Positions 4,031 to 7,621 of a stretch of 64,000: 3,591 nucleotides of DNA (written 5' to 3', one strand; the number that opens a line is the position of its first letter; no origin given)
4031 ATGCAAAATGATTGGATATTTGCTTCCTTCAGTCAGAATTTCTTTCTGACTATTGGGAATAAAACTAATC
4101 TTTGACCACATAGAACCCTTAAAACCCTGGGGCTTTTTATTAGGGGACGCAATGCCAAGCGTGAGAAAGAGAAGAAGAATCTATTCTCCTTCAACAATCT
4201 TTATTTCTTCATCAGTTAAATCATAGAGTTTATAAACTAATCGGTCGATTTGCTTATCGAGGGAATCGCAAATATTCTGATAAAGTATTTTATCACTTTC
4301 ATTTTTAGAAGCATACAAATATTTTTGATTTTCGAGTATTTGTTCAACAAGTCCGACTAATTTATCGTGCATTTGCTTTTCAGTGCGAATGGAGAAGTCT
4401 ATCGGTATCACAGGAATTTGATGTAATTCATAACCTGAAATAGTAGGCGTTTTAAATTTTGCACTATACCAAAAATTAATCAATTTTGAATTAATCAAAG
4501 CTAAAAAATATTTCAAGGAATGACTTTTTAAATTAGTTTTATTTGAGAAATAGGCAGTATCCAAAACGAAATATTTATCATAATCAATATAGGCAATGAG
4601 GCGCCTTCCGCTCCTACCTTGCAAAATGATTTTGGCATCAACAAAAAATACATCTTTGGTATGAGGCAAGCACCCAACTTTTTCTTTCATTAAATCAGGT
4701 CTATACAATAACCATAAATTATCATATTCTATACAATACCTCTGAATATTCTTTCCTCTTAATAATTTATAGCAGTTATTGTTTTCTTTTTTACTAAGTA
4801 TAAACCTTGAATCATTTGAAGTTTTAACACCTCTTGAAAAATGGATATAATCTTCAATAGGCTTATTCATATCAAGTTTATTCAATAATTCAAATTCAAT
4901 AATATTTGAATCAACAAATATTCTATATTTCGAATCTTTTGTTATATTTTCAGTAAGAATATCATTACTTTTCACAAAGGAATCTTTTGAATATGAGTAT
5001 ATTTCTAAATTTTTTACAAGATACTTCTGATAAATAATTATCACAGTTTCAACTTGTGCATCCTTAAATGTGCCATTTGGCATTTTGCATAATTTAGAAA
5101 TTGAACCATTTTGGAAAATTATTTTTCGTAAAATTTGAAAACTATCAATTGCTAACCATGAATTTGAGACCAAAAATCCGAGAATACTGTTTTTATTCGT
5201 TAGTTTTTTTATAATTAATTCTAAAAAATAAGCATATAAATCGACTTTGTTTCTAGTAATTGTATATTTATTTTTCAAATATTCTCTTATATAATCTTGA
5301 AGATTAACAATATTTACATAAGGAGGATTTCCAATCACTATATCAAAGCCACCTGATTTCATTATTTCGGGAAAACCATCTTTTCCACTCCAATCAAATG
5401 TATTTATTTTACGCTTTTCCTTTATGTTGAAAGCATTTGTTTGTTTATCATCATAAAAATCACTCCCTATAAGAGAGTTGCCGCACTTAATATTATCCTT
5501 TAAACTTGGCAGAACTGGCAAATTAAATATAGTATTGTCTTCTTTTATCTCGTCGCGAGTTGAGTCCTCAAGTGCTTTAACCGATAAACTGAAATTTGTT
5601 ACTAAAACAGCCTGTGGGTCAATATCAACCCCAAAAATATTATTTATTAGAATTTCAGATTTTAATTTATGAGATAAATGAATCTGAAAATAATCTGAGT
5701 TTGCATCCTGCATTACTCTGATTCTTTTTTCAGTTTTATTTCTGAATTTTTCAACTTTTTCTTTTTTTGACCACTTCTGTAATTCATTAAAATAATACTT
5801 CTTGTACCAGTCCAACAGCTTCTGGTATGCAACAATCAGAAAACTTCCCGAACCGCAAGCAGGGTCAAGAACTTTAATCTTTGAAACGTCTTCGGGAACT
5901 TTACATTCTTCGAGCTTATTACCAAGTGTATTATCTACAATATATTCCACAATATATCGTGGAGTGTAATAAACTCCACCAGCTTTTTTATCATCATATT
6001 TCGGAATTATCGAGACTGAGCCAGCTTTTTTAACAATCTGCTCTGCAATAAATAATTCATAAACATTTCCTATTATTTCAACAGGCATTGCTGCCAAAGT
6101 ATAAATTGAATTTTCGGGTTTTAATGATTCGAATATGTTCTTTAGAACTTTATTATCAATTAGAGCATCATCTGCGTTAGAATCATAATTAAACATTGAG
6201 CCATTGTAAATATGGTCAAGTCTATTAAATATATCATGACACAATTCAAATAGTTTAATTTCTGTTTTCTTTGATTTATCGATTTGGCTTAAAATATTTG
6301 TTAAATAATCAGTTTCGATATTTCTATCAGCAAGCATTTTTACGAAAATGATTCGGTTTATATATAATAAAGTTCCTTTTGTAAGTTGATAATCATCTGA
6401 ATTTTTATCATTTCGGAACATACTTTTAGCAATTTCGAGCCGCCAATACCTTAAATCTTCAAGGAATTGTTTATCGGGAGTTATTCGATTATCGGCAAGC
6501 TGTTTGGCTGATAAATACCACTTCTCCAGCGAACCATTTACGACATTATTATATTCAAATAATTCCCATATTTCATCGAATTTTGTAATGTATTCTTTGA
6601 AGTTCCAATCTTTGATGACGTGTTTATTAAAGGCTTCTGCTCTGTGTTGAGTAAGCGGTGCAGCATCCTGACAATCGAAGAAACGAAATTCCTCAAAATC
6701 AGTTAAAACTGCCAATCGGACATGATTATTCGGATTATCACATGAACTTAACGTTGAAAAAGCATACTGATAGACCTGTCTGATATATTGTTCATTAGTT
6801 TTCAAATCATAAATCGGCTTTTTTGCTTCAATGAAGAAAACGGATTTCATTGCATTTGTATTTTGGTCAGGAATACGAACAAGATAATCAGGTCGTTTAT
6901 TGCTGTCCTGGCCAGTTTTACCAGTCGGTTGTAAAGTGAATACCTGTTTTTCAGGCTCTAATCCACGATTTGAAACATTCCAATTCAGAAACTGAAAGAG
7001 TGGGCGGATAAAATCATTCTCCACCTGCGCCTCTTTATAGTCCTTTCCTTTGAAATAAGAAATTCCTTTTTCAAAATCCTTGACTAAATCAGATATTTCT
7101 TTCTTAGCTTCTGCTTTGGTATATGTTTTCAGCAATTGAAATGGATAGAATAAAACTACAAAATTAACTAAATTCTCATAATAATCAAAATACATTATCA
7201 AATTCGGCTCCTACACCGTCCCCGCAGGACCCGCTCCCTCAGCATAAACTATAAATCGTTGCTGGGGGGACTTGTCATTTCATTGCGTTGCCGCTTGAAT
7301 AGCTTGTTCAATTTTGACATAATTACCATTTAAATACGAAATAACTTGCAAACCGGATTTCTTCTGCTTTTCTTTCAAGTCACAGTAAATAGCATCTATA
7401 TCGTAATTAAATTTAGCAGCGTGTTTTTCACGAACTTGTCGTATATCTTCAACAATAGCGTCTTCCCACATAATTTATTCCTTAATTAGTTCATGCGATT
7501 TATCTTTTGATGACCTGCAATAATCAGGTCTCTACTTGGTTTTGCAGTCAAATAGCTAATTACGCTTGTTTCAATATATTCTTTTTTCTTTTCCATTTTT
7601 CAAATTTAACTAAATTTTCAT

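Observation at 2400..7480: Defense islet of three small cassettes punctuated by three copies of a conserved ~80-bp repeat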

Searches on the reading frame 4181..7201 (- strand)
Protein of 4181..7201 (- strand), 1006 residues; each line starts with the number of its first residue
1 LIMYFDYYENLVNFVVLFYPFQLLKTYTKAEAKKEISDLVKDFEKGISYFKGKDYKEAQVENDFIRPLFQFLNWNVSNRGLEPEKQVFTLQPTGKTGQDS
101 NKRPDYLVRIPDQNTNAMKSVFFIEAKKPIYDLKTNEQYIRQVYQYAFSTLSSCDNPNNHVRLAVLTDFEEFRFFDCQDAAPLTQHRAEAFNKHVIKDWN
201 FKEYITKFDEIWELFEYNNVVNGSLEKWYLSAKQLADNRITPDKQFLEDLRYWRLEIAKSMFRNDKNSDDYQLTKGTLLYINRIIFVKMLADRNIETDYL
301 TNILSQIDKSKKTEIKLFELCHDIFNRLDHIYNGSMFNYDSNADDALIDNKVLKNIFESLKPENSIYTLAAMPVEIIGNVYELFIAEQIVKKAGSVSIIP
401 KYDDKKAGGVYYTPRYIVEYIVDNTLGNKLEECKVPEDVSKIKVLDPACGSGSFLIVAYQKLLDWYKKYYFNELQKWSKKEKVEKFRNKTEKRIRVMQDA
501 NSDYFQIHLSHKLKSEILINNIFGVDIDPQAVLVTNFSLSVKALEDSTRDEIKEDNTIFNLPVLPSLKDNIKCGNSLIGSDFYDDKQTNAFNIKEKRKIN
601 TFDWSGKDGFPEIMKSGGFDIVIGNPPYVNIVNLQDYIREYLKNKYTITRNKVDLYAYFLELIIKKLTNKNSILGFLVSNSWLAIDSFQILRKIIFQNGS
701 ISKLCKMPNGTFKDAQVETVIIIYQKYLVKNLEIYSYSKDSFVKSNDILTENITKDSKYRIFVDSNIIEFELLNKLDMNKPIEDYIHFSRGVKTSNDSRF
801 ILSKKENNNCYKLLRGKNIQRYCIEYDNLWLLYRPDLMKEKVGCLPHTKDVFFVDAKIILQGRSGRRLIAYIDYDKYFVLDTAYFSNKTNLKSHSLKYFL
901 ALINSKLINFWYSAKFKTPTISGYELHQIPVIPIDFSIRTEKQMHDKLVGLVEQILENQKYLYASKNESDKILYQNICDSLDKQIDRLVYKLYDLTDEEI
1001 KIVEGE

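Call 13: search_protein_families(library=pfam, proteins=[window:4181-7201:-], max_evalue=0.01)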
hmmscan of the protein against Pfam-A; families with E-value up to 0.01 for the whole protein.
window:4181-7201:- (1006 aa): 7 families
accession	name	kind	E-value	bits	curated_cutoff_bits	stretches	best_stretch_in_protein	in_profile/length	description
PF07669.17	Eco57I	-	2.3e-35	122.6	25.3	1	520-707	1-165/171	Eco57I restriction-modification methylase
PF20473.4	MmeI_Mtase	-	1.3e-15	57.8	27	1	434-723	13-247/259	MmeI, DNA-methyltransferase domain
PF02384.22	N6_Mtase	-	8.6e-15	55.3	20.4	2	403-465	20-71/311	N-6 DNA Methylase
PF12950.13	TaqI_C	-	1.2e-12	48.6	26.5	1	812-931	2-118/118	TaqI-like C-terminal specificity domain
PF04313.20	HSDR_N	-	5e-07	30.2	25.1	1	98-179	122-194/198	Type I restriction enzyme R protein N terminus (HSDR_N)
PF01170.24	UPF0020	-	0.0026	17.9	22.3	0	444-492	32-65/197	RMKL-like, methyltransferase domain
PF20464.3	MmeI_N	-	0.0037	18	27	0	117-195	59-132/181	MmeI, N-terminal domain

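Call 44: find_homologous_proteins(query=window:4181-7201:-, max_evalue=1e-50)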
Query window:4181-7201:- (1006 aa): 7858 proteins with E <= 1e-50 among 8000 candidates; the best 120 are listed.
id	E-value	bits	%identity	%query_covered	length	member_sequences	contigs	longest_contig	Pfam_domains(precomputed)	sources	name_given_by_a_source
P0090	0.0e+0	2268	100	100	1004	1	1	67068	PF04313.21,PF02384.23,PF07669.18,PF12950.14,PF20473.5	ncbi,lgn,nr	ncbi:MAG: N-6 DNA methylase [Candidatus Kapabacteria bacterium]|nr:N-6 DNA methylase [Candidatus Kap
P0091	0.0e+0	1183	75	59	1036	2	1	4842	PF02384.23,PF07669.18,PF12950.14,PF20473.5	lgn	-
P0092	0.0e+0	1173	80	45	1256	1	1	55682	PF02384.23,PF07669.18,PF12950.14,PF20473.5,PF01797.22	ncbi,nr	ncbi:MAG: fused endonuclease-methyltransferase [Ignavibacteria bacterium]|nr:fused endonuclease-meth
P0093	0.0e+0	1161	54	98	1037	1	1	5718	PF02384.23,PF07669.18,PF12950.14,PF01170.25,PF20473.5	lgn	-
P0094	0.0e+0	1154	57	97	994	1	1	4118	PF04313.21,PF02384.23,PF07669.18,PF12950.14,PF20473.5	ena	-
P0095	0.0e+0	1145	76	45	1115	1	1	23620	PF02384.23,PF07669.18,PF12950.14,PF01170.25,PF20473.5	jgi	jgi:hypothetical protein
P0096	0.0e+0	1123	54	97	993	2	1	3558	PF02384.23,PF07669.18,PF12950.14,PF20473.5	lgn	-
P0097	0.0e+0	1110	56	97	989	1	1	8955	PF02384.23,PF07669.18,PF12950.14,PF20473.5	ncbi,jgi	jgi:adenine-specific DNA-methyltransferase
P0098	0.0e+0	1098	54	98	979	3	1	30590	PF02384.23,PF07669.18,PF12950.14,PF20473.5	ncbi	-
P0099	0.0e+0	1067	51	98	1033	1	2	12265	PF04313.21,PF02384.23,PF07669.18,PF12950.14,PF20473.5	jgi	-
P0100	0.0e+0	1027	53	94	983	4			PF02384.23,PF07669.18,PF12950.14,PF20473.5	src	-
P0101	0.0e+0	1014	83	36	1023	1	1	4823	PF02384.23,PF07669.18,PF12950.14,PF20473.5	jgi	jgi:hypothetical protein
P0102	1.4e-253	862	46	97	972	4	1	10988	PF02384.23,PF07669.18,PF12950.14,PF20473.5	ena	-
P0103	1.2e-219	750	43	95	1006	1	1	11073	PF02384.23,PF07669.18,PF12950.14,PF20473.5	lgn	-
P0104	2.9e-217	742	41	97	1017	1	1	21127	PF02384.23,PF07669.18,PF12950.14,PF20473.5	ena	-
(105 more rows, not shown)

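Call 45: find_encoding_contigs(protein=P0092, flank=8000, max_places=2)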
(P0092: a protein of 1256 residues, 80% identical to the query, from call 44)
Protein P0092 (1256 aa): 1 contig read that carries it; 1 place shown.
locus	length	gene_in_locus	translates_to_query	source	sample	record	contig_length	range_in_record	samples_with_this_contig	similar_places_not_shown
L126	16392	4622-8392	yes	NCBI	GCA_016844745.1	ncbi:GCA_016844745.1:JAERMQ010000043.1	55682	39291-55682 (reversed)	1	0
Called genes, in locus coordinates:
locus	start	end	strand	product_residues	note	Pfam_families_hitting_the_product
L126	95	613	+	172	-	PF25917:BSH_RND (faint), PF25919:BSH_CusB (faint), PF00364:Biotin_lipoyl, PF25973:BSH_CzcB (faint), PF25984:BSH_YknX (faint)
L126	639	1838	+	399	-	PF00034:Cytochrom_C (faint), PF06537:DHOR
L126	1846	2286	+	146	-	PF00355:Rieske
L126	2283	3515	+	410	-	-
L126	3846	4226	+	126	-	PF05973:Gp49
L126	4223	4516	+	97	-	PF13744:HTH_37, PF12844:HTH_19 (weak), PF13560:HTH_31 (weak), PF01381:HTH_3, PF13443:HTH_26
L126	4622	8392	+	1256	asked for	PF02384:N6_Mtase, PF20473:MmeI_Mtase (weak), PF01797:Y1_Tnp, PF07669:Eco57I, PF02384:N6_Mtase, PF12950:TaqI_C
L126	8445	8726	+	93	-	PF10387:DUF2442 (weak)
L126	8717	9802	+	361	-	PF01479:S4, PF00849:PseudoU_synth_2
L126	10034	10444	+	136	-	PF08570:DUF1761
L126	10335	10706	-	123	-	-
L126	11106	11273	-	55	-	PF09520:HinfI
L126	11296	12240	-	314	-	PF09520:HinfI (faint), PF14511:RE_EcoO109I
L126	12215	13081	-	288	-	PF01555:N6_N4_Mtase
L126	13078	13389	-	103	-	-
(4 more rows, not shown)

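Call 46: find_encoding_contigs(protein=P0098, flank=8000, max_places=2)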
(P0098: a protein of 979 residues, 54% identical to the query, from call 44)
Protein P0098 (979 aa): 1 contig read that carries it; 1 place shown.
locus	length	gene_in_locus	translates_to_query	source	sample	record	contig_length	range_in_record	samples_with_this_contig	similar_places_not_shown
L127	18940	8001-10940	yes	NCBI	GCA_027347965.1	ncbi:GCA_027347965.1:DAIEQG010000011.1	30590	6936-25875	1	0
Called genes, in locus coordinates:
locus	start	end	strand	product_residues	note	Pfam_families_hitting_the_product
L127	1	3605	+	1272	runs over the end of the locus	PF00801:PKD, PF18911:PKD_4, PF00801:PKD, PF18911:PKD_4, PF00801:PKD, PF18911:PKD_4, PF13860:FlgD_ig (weak), PF18962:Por_Secre_tail (weak)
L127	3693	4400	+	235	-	PF07610:DUF1573, PF22544:HYDIN_VesB_CFA65-like_Ig, PF21633:MOV-10_Ig-like (faint)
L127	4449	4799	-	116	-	PF18480:DUF5615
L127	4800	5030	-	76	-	PF04255:DUF433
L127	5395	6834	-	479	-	PF01139:RtcB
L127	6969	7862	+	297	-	PF16872:putAbiC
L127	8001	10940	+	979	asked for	PF02384:N6_Mtase, PF20473:MmeI_Mtase, PF07669:Eco57I, PF02384:N6_Mtase, PF12950:TaqI_C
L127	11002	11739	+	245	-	PF12686:DUF3800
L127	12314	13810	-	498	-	PF03237:Terminase_6N, PF17289:Terminase_6C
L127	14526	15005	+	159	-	PF01668:SmpB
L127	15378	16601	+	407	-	PF00579:tRNA-synt_1b, PF22421:SYY_C-terminal, PF01479:S4 (weak)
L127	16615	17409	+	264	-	-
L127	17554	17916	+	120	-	PF05973:Gp49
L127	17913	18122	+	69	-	-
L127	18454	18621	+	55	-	-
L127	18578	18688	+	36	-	-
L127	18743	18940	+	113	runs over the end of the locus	-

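Call 47: find_encoding_contigs(protein=P0095, flank=8000, max_places=2)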
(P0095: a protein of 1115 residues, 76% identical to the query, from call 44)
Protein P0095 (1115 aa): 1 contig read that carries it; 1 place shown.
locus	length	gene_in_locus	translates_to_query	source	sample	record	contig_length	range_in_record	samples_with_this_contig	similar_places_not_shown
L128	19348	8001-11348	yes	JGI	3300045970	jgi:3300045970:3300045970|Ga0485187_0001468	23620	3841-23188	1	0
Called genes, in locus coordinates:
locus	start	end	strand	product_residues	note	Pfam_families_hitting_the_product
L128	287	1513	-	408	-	PF18962:Por_Secre_tail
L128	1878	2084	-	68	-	PF07927:HicA_toxin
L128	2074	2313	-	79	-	-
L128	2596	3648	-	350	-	-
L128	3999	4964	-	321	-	-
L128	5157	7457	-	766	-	-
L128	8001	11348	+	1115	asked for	PF02384:N6_Mtase, PF01170:UPF0020 (faint), PF20473:MmeI_Mtase (weak), PF07669:Eco57I, PF12950:TaqI_C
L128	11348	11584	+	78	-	PF21814:DUF6883 (faint)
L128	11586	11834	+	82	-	PF16277:DUF4926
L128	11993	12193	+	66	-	-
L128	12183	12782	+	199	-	PF06414:Zeta_toxin, PF13671:AAA_33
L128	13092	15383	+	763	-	PF17802:SpaA (faint), PF22904:NOMO1-like_2nd (faint), PF13620:CarboxypepD_reg (weak), PF13715:CarbopepD_reg_2 (weak), PF17210:SdrD_B, PF18962:Por_Secre_tail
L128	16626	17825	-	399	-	PF01547:SBP_bac_1, PF13416:SBP_bac_8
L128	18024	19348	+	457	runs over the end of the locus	PF01212:Beta_elim_lyase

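Call 49: find_encoding_contigs(protein=P0090, flank=10000, max_places=3)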
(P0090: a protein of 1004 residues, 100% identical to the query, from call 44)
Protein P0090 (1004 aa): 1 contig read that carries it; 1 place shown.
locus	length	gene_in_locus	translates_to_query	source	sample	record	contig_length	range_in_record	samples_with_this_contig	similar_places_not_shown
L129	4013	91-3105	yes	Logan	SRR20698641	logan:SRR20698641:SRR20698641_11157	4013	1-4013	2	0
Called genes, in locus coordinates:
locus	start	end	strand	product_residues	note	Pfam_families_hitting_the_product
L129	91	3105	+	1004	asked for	PF04313:HSDR_N (faint), PF02384:N6_Mtase, PF20473:MmeI_Mtase, PF07669:Eco57I, PF12950:TaqI_C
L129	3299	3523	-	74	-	PF12441:CopG_antitoxin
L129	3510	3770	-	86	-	PF04365:BrnT_toxin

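Call 85: search_protein_families(library=pfam, proteins=[L128:11348-11584:+, L128:11586-11834:+, L128:11993-12193:+, L128:12183-12782:+, L127:16615-17409:+, L127:17554-17916:+, L127:17913-18122:+], max_evalue=0.1)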
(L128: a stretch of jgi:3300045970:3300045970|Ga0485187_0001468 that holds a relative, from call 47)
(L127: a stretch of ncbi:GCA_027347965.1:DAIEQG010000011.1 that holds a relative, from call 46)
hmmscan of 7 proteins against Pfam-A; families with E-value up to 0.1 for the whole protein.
L128:11348-11584:+ (78 aa): 1 family
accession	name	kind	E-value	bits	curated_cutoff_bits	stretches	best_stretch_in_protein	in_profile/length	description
PF21814.2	DUF6883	-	8.4e-08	32.9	27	1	34-76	67-109/110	Domain of unknown function (DUF6883)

L128:11586-11834:+ (82 aa): 1 family
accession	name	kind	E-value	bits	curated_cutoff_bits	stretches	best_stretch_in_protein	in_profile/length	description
PF16277.11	DUF4926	-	5.4e-10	39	29.1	1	11-65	7-55/57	Domain of unknown function (DUF4926)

L128:11993-12193:+ (66 aa): 1 family
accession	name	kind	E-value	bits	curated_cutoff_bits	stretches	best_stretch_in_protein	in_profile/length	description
PF10557.15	Cullin_Nedd8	-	0.081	13.5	36.9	1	18-50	22-54/63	Cullin protein neddylation domain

L128:12183-12782:+ (199 aa): 14 families
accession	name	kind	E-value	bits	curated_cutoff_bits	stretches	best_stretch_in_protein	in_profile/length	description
PF06414.18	Zeta_toxin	-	1.9e-13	50.8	22.3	1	4-148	14-171/199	Zeta toxin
PF13671.12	AAA_33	-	1.1e-07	32.7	27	1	8-132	1-129/143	AAA domain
PF13173.12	AAA_14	-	0.00024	21.6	27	1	8-115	4-103/129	AAA domain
PF00005.33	ABC_tran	-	0.00029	21.9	25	1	2-53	7-59/137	ABC transporter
PF13238.12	AAA_18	-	0.0016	19.3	29.4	1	9-123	1-111/128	AAA domain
PF20720.3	nSTAND3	-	0.0028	17.8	27.2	1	3-43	14-54/155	Novel STAND NTPase 3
PF02463.25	SMC_N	-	0.014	15.3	40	1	7-26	25-44/220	RecF/RecN/SMC N terminal domain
PF09439.16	SRPRB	-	0.024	14.5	25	1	8-38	5-35/178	Signal recognition particle receptor beta subunit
PF13191.12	AAA_16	-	0.028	15.4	32.6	1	6-31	24-49/167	AAA ATPase domain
PF13245.12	AAA_19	-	0.029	15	25.1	1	3-29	9-34/134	AAA domain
PF13476.12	AAA_23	-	0.032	15.3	27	1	8-22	21-35/201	AAA domain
PF13304.12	AAA_21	-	0.035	14.6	27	1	9-55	2-46/304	AAA domain, putative AbiEii toxin, Type IV TA system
PF02492.25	cobW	-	0.06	13.4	20.7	1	8-29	2-24/180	CobW/HypB/UreG, nucleotide-binding domain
PF13401.12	AAA_22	-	0.086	13.6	27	0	6-31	5-30/130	AAA domain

L127:16615-17409:+ (264 aa): 0 families

L127:17554-17916:+ (120 aa): 1 family
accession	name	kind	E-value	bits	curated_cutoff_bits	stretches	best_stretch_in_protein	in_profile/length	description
PF05973.20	Gp49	-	8.3e-20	71.1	23.9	1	20-109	1-87/90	Phage derived protein Gp49-like (DUF891)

L127:17913-18122:+ (69 aa): 1 family
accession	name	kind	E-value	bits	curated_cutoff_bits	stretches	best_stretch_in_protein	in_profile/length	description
PF13234.12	MTR4_beta-barrel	-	0.019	15.6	26.4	1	13-45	170-202/203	Mtr4-like, beta-barrel domain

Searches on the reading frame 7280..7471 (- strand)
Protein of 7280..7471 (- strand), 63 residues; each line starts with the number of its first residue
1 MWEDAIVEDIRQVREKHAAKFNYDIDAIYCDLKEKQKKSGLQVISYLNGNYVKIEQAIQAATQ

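Call 13: search_protein_families(library=pfam, proteins=[window:7280-7471:-], max_evalue=0.01)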
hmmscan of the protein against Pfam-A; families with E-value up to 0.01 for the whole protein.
window:7280-7471:- (63 aa): 0 families

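Call 84: search_protein_families(library=ncbifam, proteins=[window:7280-7471:-], max_evalue=0.1)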
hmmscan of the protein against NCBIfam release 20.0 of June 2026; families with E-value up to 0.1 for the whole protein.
window:7280-7471:- (63 aa): 1 family
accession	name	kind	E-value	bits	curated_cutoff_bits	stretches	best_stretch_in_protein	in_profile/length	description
TIGR02257.1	cobalto_cobN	equivalog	0.074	10.8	822.05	1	10-47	658-695/1226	cobaltochelatase subunit CobN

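Call 85: search_protein_families(library=pfam, proteins=[window:7280-7471:-], max_evalue=0.1)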
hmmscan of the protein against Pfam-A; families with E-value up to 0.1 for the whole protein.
window:7280-7471:- (63 aa): 0 families
